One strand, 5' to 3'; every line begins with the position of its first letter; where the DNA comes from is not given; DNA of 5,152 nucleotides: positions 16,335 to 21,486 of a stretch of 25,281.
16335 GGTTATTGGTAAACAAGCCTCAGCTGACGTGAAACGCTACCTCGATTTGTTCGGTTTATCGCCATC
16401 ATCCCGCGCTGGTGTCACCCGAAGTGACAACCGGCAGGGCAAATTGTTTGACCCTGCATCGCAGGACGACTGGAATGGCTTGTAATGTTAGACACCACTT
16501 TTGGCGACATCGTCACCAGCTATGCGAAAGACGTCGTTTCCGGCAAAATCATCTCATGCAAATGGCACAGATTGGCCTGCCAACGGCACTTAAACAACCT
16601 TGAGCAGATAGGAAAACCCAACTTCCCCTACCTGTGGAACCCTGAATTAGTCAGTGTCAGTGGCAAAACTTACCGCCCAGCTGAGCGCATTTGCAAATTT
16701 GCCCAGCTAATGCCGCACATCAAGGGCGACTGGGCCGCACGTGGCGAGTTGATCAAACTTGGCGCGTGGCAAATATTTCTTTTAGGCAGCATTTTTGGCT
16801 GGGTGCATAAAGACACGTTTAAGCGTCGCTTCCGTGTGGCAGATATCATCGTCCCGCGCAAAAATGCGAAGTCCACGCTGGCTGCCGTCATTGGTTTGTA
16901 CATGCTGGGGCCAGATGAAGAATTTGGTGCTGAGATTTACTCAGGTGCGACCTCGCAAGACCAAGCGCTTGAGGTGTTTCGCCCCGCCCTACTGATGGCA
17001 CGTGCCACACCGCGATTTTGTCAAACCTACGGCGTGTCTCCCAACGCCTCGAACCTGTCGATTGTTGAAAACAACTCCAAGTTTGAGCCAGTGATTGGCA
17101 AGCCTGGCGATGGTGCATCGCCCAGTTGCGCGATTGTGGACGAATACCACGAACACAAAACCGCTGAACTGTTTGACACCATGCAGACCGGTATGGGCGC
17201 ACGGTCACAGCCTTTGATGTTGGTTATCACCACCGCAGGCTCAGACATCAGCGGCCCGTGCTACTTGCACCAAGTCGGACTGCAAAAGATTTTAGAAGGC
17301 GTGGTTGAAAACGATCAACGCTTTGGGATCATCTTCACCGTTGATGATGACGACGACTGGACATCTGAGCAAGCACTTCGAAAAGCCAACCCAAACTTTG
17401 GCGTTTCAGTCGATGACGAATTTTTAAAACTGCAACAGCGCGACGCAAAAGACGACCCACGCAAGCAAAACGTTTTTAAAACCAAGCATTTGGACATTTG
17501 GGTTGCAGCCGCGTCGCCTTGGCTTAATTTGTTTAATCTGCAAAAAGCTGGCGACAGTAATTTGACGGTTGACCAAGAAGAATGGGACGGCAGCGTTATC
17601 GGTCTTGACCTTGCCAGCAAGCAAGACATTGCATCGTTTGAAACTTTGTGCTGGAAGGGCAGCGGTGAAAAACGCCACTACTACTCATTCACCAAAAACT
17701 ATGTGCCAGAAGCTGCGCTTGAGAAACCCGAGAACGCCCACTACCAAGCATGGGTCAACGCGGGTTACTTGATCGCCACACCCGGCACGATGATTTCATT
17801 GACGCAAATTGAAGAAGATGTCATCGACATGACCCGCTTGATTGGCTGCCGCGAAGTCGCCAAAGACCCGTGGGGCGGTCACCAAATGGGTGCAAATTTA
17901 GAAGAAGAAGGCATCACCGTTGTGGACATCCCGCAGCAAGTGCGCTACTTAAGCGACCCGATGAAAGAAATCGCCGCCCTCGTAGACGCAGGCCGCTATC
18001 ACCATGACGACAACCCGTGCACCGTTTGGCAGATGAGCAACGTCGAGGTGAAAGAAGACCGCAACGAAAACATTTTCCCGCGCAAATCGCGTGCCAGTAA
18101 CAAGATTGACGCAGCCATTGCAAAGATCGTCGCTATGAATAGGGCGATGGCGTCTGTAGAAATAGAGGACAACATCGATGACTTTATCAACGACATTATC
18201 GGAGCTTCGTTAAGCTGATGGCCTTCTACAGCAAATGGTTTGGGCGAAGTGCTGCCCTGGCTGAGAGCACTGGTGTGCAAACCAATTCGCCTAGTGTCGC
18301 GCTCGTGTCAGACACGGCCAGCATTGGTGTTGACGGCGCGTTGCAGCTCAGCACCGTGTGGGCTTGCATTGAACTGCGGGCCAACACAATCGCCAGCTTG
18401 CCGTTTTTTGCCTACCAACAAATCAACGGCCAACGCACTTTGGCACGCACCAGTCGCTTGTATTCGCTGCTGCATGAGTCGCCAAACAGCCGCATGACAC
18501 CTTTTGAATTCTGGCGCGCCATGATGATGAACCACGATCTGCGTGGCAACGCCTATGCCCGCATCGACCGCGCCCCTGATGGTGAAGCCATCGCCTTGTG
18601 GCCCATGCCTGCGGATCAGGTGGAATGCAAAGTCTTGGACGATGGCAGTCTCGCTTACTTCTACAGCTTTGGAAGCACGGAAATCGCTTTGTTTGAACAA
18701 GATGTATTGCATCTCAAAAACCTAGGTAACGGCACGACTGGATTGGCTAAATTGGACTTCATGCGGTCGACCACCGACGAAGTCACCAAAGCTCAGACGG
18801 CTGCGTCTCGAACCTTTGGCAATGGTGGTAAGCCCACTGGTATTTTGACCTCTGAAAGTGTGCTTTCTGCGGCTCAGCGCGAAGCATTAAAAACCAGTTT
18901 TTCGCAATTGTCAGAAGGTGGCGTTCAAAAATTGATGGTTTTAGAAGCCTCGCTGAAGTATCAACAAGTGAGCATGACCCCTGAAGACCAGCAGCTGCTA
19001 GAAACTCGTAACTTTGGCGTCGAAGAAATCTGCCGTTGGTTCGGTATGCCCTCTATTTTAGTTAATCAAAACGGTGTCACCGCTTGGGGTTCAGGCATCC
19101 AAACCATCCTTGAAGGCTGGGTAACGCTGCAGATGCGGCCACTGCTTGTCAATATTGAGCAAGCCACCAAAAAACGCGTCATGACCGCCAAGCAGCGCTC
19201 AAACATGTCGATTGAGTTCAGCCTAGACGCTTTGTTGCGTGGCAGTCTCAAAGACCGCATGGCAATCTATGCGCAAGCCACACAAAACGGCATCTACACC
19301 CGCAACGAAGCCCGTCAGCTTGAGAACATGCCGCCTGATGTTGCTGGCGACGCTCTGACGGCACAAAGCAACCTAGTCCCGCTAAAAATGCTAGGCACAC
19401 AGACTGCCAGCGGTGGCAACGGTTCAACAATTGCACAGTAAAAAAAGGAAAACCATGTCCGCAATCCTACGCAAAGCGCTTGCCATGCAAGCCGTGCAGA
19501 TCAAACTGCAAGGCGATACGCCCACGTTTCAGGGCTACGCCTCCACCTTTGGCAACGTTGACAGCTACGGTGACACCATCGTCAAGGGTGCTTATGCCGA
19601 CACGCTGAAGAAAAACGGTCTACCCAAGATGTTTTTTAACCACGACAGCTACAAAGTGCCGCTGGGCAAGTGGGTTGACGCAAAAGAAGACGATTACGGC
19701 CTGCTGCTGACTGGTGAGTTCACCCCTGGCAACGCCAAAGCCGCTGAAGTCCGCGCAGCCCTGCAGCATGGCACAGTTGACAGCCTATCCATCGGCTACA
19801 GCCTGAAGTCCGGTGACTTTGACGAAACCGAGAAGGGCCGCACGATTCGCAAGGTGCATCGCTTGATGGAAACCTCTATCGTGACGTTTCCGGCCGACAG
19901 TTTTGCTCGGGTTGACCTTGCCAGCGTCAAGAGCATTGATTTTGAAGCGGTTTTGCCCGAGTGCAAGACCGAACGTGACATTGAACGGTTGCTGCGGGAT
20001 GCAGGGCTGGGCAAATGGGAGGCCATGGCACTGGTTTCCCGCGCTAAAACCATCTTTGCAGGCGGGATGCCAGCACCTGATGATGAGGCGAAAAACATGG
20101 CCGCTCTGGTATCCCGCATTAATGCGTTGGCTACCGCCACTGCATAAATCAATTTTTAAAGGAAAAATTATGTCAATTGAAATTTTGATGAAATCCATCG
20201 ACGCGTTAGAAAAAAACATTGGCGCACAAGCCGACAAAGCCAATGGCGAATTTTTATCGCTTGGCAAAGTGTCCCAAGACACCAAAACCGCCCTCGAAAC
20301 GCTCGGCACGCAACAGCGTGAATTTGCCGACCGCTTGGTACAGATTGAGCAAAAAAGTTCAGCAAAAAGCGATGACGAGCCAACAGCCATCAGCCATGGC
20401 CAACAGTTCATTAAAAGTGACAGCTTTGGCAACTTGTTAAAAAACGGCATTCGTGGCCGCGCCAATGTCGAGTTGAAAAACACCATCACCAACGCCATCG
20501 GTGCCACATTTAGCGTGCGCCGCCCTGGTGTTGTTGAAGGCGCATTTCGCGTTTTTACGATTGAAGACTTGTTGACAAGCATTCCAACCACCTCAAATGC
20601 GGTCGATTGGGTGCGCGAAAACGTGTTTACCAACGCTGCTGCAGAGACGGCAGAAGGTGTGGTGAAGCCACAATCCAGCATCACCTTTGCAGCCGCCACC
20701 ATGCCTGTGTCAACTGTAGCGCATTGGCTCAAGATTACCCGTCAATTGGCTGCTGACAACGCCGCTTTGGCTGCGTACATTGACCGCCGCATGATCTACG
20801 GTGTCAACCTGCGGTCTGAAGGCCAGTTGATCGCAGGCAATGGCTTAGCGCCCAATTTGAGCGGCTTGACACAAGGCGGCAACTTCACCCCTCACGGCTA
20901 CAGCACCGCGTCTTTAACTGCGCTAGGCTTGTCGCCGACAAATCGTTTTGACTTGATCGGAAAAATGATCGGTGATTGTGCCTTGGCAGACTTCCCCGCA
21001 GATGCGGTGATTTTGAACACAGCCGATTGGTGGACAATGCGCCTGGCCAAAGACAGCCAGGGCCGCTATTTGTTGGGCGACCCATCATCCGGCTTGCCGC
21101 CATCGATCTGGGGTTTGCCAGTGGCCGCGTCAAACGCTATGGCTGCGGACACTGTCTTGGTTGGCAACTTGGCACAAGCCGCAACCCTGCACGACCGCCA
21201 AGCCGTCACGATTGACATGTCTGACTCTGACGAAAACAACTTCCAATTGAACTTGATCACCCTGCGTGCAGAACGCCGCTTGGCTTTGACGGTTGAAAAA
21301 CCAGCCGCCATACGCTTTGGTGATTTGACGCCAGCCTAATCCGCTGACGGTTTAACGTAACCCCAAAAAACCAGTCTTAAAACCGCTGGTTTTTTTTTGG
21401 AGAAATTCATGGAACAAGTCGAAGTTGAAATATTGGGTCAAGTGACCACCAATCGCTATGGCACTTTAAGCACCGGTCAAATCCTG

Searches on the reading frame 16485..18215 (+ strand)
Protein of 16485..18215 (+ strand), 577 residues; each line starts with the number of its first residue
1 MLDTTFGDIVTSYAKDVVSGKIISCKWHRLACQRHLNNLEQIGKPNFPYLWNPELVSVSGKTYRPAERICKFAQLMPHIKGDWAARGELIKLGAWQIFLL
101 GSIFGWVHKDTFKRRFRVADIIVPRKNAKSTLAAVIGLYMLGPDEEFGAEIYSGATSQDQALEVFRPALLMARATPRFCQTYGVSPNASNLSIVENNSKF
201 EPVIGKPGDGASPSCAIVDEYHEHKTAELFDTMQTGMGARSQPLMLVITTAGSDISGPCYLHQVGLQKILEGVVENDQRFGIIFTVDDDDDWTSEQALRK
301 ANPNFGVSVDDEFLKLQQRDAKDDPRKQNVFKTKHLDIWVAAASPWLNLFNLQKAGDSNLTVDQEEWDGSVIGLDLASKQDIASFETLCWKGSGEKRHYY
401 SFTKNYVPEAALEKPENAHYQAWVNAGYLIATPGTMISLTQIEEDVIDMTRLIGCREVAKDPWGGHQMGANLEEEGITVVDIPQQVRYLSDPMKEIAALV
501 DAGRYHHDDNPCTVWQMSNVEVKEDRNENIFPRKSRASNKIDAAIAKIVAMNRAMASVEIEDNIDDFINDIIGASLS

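Call 104: search_protein_families(library=pfam, proteins=[window:16485-18215:+], max_evalue=0.0001)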
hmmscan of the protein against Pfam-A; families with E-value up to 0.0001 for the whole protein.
window:16485-18215:+ (577 aa): 2 families
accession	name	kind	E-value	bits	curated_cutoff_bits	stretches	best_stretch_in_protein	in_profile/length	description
PF20441.4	TerL_nuclease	-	6e-35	121.2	24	1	274-557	2-285/286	Terminase large subunit, endonuclease domain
PF03354.21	TerL_ATPase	-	3.4e-24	86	23.7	1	95-260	2-170/178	Terminase large subunit, ATPase domain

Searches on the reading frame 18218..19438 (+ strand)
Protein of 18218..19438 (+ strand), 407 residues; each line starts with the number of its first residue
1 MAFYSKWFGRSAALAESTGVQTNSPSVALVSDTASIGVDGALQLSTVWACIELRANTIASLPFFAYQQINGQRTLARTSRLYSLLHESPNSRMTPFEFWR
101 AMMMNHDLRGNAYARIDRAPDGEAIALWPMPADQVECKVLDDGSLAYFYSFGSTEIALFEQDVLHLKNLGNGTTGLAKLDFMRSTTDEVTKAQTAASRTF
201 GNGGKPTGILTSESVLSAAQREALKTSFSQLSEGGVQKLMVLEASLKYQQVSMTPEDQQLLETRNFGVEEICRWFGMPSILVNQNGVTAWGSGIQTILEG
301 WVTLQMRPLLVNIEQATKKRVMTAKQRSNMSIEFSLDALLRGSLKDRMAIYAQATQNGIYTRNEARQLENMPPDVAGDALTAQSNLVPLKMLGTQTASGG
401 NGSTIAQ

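Call 104: search_protein_families(library=pfam, proteins=[window:18218-19438:+], max_evalue=0.0001)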
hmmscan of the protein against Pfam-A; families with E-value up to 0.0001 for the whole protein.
window:18218-19438:+ (407 aa): 1 family
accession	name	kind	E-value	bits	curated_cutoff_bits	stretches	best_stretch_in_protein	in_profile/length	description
PF04860.17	Phage_portal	-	8.4e-88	295.1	39.1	1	45-370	1-321/321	Phage portal protein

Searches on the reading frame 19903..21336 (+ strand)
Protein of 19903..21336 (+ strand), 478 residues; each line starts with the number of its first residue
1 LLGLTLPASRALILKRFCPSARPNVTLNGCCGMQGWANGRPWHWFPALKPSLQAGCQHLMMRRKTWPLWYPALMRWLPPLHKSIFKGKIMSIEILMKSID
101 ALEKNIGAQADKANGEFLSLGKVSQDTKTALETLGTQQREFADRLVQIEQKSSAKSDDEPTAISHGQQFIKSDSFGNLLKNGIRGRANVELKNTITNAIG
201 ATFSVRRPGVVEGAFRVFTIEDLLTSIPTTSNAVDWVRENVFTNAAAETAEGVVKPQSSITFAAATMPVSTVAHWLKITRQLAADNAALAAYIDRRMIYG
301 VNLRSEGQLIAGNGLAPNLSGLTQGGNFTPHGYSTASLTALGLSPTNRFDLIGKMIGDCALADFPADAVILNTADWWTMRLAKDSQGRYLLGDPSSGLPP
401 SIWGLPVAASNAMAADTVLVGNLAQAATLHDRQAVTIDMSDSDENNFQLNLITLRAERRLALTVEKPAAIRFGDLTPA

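Call 104: search_protein_families(library=pfam, proteins=[window:19903-21336:+], max_evalue=0.0001)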
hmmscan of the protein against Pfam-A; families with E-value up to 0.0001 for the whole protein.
window:19903-21336:+ (478 aa): 1 family
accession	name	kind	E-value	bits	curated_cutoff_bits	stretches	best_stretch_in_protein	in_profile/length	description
PF05065.19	Phage_capsid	-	5e-40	138.1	24.2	1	206-473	9-278/280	Phage capsid family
